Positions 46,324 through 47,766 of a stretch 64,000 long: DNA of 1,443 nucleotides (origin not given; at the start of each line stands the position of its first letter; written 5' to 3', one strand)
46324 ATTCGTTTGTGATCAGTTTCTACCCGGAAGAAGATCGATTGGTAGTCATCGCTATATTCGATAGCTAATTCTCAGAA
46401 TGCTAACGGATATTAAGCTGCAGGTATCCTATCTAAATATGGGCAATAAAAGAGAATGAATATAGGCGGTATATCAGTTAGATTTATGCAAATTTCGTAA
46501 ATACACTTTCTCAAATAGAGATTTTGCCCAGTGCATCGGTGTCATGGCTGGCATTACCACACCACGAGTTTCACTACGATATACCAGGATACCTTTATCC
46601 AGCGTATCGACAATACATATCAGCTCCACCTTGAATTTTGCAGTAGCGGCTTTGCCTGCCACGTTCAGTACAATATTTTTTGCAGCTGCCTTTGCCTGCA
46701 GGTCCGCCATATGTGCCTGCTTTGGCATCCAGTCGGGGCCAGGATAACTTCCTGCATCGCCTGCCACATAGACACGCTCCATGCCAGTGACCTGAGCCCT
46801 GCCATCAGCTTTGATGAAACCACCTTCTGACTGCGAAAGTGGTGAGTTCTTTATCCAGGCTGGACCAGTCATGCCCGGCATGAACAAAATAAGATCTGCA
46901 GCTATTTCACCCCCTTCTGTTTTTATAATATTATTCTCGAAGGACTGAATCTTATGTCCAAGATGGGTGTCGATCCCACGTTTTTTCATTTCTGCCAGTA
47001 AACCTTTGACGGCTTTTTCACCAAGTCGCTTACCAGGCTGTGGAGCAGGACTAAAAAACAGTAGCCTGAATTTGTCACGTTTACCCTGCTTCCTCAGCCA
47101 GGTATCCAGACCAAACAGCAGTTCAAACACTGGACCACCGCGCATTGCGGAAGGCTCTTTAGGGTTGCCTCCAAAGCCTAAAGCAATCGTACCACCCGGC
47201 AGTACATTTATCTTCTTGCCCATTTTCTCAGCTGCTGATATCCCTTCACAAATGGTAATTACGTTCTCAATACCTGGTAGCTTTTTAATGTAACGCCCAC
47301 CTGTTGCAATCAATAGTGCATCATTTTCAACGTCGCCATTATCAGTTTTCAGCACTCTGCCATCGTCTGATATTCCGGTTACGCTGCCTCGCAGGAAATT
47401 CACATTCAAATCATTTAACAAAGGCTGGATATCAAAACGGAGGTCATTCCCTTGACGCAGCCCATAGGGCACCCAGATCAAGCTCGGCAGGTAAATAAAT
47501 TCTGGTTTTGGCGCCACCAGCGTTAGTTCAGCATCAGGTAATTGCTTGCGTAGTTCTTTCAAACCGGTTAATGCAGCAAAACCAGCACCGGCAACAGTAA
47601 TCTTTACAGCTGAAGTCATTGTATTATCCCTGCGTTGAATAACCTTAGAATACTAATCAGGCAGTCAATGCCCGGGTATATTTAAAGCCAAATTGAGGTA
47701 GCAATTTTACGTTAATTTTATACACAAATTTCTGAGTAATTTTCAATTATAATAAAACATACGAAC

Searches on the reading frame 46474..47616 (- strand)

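Call 66: search_protein_families(library=pfam, proteins=[window:46474-47616:-], max_evalue=0.00001)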
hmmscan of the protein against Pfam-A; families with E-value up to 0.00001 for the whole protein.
window:46474-47616:- (380 aa): 1 family
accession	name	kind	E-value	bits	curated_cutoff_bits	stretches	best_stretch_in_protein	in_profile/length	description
PF07992.20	Pyr_redox_2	-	2.3e-17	63.8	26.1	1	5-304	2-287/291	Pyridine nucleotide-disulphide oxidoreductase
